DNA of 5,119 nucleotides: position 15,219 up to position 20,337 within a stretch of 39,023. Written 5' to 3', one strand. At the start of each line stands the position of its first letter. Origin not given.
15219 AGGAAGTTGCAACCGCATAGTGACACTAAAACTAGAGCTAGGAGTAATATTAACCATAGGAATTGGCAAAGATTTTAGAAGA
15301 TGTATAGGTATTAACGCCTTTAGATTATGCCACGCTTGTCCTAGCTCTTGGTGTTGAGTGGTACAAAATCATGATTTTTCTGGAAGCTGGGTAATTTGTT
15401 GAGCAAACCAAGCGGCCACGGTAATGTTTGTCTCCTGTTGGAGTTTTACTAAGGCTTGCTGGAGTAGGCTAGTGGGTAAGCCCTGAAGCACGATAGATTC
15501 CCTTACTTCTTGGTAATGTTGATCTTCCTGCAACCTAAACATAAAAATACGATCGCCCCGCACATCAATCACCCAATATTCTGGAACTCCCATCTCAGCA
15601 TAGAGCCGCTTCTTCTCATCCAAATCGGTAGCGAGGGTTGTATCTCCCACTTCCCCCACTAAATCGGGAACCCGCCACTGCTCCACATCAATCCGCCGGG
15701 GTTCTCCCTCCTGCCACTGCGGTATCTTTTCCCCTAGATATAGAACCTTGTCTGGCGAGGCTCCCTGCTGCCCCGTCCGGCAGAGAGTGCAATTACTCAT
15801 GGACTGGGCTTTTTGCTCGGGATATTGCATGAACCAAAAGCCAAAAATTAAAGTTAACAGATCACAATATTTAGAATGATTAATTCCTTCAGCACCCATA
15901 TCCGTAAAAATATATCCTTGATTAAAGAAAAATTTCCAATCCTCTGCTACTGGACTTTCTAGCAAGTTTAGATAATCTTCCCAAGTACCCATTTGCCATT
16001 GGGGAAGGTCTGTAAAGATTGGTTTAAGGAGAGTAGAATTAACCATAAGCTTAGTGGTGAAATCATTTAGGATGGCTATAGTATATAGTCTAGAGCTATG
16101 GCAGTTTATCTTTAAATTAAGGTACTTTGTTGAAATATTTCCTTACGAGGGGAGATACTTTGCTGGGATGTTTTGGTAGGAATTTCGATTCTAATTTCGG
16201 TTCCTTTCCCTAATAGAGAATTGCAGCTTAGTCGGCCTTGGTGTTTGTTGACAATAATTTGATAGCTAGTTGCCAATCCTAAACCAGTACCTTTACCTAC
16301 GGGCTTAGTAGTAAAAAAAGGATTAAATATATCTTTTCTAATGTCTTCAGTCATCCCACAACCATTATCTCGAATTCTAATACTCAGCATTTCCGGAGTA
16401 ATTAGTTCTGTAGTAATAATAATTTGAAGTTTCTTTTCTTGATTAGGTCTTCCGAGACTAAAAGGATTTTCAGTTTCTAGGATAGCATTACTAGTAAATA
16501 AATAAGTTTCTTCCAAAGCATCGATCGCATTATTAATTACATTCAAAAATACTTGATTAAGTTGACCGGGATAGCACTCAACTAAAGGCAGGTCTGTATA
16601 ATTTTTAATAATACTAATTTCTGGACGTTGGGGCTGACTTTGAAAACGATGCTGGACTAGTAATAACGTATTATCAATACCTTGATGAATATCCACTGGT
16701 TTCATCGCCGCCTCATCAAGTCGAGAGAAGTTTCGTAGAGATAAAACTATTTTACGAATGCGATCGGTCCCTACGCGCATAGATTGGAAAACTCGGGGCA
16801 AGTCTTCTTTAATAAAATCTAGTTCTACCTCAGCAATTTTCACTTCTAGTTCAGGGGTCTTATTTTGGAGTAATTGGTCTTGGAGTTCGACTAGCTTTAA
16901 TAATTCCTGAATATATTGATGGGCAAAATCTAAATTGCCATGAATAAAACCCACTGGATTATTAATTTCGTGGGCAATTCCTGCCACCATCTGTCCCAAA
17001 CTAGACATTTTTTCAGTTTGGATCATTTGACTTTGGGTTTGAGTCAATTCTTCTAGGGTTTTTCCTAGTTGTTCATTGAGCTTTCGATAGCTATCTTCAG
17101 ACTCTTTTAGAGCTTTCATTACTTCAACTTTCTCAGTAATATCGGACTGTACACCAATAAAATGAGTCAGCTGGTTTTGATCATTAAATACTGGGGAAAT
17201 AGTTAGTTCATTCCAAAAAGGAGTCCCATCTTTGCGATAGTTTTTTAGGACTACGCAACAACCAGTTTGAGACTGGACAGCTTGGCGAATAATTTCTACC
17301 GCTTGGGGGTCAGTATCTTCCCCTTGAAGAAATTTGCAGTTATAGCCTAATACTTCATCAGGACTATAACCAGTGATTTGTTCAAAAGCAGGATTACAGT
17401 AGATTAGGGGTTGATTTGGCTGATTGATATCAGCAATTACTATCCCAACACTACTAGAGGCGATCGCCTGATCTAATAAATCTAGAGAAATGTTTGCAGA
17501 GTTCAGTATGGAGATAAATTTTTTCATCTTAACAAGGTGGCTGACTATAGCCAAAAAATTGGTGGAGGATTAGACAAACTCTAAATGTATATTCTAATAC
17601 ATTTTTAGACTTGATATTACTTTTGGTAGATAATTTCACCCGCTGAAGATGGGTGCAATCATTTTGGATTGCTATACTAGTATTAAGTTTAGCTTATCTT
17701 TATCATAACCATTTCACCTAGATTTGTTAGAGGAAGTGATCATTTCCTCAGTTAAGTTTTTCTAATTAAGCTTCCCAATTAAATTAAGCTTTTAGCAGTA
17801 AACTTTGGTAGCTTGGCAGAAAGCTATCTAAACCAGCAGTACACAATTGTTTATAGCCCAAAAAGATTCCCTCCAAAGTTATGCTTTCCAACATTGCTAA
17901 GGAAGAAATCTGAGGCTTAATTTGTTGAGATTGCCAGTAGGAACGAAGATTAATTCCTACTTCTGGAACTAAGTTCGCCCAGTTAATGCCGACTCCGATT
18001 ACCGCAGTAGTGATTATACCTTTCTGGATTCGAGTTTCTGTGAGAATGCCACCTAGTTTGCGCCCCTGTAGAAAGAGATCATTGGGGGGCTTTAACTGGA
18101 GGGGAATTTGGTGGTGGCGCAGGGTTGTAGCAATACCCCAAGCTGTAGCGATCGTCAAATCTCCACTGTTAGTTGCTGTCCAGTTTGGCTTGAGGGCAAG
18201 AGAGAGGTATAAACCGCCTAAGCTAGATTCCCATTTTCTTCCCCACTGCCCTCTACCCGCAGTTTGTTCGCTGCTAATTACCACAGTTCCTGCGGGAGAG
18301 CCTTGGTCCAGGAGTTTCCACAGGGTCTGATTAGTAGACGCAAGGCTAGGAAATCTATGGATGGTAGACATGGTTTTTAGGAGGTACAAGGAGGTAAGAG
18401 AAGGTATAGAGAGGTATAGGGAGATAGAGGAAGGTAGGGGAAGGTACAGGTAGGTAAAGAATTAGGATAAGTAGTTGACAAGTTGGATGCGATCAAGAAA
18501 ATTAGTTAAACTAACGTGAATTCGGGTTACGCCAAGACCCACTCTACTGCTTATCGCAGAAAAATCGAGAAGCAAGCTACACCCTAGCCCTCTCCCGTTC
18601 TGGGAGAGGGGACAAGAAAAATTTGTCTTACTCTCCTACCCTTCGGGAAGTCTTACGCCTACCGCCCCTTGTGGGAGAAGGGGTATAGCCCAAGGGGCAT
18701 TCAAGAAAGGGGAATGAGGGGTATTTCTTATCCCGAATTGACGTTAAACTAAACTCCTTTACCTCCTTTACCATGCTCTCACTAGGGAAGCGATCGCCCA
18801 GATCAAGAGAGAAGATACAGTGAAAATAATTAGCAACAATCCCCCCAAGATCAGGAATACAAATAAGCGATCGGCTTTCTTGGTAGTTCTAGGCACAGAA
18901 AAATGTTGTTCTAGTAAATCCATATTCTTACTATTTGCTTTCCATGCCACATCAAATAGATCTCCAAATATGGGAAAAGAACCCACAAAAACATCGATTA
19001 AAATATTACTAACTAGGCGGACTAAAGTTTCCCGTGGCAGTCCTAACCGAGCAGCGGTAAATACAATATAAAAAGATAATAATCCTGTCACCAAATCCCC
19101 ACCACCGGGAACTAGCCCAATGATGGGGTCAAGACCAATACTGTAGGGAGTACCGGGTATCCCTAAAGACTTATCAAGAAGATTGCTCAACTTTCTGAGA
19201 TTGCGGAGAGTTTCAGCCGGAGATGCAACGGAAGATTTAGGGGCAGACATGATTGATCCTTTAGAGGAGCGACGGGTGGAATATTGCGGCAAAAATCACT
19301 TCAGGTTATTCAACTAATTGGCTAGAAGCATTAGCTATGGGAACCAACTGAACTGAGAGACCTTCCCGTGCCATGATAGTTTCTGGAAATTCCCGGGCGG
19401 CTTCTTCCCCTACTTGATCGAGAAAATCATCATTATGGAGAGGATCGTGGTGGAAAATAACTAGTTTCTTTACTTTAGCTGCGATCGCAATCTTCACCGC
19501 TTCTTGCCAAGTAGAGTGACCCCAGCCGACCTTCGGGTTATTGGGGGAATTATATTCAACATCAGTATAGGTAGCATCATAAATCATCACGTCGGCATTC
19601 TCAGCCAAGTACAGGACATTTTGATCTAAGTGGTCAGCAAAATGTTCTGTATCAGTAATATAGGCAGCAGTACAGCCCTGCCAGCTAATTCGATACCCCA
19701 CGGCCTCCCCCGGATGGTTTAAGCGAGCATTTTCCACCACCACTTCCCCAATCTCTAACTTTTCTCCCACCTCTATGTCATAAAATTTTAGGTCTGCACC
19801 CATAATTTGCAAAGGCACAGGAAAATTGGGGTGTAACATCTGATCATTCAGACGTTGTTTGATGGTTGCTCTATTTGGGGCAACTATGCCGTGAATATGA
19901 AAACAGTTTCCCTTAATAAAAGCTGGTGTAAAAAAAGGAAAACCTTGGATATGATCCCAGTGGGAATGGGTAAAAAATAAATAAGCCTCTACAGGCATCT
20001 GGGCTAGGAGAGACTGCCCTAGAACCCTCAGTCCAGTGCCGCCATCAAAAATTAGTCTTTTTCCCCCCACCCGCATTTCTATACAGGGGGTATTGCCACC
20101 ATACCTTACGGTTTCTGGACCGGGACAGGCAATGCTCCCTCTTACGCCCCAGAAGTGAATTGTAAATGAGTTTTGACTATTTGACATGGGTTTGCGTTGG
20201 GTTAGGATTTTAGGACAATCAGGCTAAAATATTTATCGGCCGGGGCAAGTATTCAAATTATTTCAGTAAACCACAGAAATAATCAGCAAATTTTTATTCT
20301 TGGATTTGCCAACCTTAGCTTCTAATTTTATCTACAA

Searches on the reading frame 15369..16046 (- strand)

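Call 8: search_protein_families(library=pfam, proteins=[window:15369-16046:-])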
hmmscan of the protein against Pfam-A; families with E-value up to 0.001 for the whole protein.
window:15369-16046:- (225 aa): 1 family
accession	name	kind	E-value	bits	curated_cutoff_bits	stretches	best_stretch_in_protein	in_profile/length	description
PF05685.18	Uma2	-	2.4e-28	99.2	27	1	22-200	1-165/172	Putative restriction endonuclease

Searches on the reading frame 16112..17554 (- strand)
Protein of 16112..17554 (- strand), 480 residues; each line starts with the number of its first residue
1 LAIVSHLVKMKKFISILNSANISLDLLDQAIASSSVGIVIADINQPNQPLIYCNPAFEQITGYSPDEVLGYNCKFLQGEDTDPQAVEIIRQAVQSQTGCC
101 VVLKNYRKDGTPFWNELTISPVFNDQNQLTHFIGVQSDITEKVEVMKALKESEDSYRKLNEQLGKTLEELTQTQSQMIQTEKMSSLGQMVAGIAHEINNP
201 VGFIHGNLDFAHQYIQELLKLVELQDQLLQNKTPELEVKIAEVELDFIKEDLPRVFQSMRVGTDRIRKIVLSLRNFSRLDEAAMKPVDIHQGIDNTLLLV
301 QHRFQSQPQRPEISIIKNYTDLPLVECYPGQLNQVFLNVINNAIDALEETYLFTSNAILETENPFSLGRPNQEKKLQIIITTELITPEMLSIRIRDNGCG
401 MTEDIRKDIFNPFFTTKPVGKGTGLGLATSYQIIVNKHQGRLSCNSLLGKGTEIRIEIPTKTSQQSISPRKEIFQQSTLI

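Call 8: search_protein_families(library=pfam, proteins=[window:16112-17554:-])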
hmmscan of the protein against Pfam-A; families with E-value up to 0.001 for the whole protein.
window:16112-17554:- (480 aa): 7 families
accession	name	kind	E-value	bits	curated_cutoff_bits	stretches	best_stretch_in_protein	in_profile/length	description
PF13426.13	PAS_9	-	3.6e-25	88.7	27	1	36-141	2-103/103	PAS domain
PF02518.31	HATPase_c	-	5.3e-21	75.6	26.4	1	331-461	5-110/111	Histidine kinase-, DNA gyrase B-, and HSP90-like ATPase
PF00989.32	PAS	-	5.2e-14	52.7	22.6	1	27-139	3-113/113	PAS fold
PF08447.18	PAS_3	-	4.1e-09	37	25.6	1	51-135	2-88/89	PAS fold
PF13188.13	PAS_8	-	2.2e-07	31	21.8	1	27-74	3-44/65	PAS domain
PF00512.31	HisKA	-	1.1e-06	29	26.9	1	186-227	2-38/66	His Kinase A (phospho-acceptor) domain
PF08448.16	PAS_4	-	5.2e-06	27.1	23.1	1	46-143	13-109/110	PAS fold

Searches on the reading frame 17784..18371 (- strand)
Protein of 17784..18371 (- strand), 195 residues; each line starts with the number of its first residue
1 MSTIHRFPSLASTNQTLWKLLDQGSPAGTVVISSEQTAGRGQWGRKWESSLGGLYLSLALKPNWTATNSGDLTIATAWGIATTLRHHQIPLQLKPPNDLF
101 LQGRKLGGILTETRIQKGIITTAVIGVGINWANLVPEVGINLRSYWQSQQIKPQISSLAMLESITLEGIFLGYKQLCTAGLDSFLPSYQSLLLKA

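Call 8: search_protein_families(library=pfam, proteins=[window:17784-18371:-])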
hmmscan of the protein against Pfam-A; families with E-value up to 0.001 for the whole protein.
window:17784-18371:- (195 aa): 1 family
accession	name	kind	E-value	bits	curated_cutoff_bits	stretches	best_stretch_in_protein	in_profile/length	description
PF03099.24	BPL_LplA_LipB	-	4e-21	75.7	21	1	8-130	3-133/133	Biotin/lipoate A/B protein ligase family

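Call 14: find_encoding_contigs(protein=window:17784-18371:-, flank=10000, max_places=10)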
Protein window:17784-18371:- (195 aa): 4 contigs read that carry it; 4 places shown.
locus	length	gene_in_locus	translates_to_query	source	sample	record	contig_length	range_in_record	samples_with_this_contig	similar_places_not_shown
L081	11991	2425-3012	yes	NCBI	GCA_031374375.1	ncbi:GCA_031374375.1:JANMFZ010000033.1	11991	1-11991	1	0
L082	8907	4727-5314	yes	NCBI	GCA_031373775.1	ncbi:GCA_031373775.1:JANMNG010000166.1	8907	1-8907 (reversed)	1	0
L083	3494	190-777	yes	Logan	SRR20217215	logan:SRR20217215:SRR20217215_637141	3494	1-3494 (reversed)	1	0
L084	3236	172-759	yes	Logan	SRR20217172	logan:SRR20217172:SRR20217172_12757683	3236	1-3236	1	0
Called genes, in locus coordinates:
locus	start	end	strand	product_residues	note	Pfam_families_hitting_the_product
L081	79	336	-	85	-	PF00462:Glutaredoxin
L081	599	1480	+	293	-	PF12706:Lactamase_B_2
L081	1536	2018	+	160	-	PF13430:DUF4112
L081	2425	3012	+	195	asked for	PF03099:BPL_LplA_LipB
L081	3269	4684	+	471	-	PF00989:PAS, PF08448:PAS_4 (weak), PF13188:PAS_8 (weak), PF13426:PAS_9, PF08447:PAS_3, PF00512:HisKA (faint), PF02518:HATPase_c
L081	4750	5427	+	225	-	PF05685:Uma2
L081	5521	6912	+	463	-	PF01842:ACT (weak), PF13291:ACT_4 (weak), PF00390:malic, PF03949:Malic_M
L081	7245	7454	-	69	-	PF11910:NdhO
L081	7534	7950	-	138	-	-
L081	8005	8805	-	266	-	PF07021:MetW (faint), PF03848:TehB (weak), PF13489:Methyltransf_23, PF01209:Ubie_methyltran, PF13847:Methyltransf_31, PF08241:Methyltransf_11, PF08242:Methyltransf_12, PF13649:Methyltransf_25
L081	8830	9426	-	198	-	PF27863:Cyano_EgtBD, PF27865:CHP04376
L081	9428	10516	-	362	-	-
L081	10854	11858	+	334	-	PF04563:RNA_pol_Rpb2_1, PF04561:RNA_pol_Rpb2_2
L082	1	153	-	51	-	?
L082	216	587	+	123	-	PF02537:CRCB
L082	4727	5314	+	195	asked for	PF03099:BPL_LplA_LipB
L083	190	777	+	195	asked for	PF03099:BPL_LplA_LipB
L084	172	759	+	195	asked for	PF03099:BPL_LplA_LipB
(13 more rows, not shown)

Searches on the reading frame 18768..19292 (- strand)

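Call 8: search_protein_families(library=pfam, proteins=[window:18768-19292:-])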
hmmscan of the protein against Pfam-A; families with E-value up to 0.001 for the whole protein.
window:18768-19292:- (174 aa): 1 family
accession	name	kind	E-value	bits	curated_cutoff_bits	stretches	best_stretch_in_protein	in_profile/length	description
PF13430.11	DUF4112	-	1.6e-34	118.7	23.3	1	29-130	2-104/105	Domain of unknown function (DUF4112)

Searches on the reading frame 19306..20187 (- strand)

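Call 8: search_protein_families(library=pfam, proteins=[window:19306-20187:-])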
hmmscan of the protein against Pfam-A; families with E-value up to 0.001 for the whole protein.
window:19306-20187:- (293 aa): 2 families
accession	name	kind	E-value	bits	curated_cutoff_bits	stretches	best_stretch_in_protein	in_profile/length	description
PF12706.13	Lactamase_B_2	-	1.4e-19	71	27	1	44-247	2-200/200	Beta-lactamase superfamily domain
PF00753.33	Lactamase_B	-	0.00028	21.3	22.7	1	31-180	4-150/196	Metallo-beta-lactamase superfamily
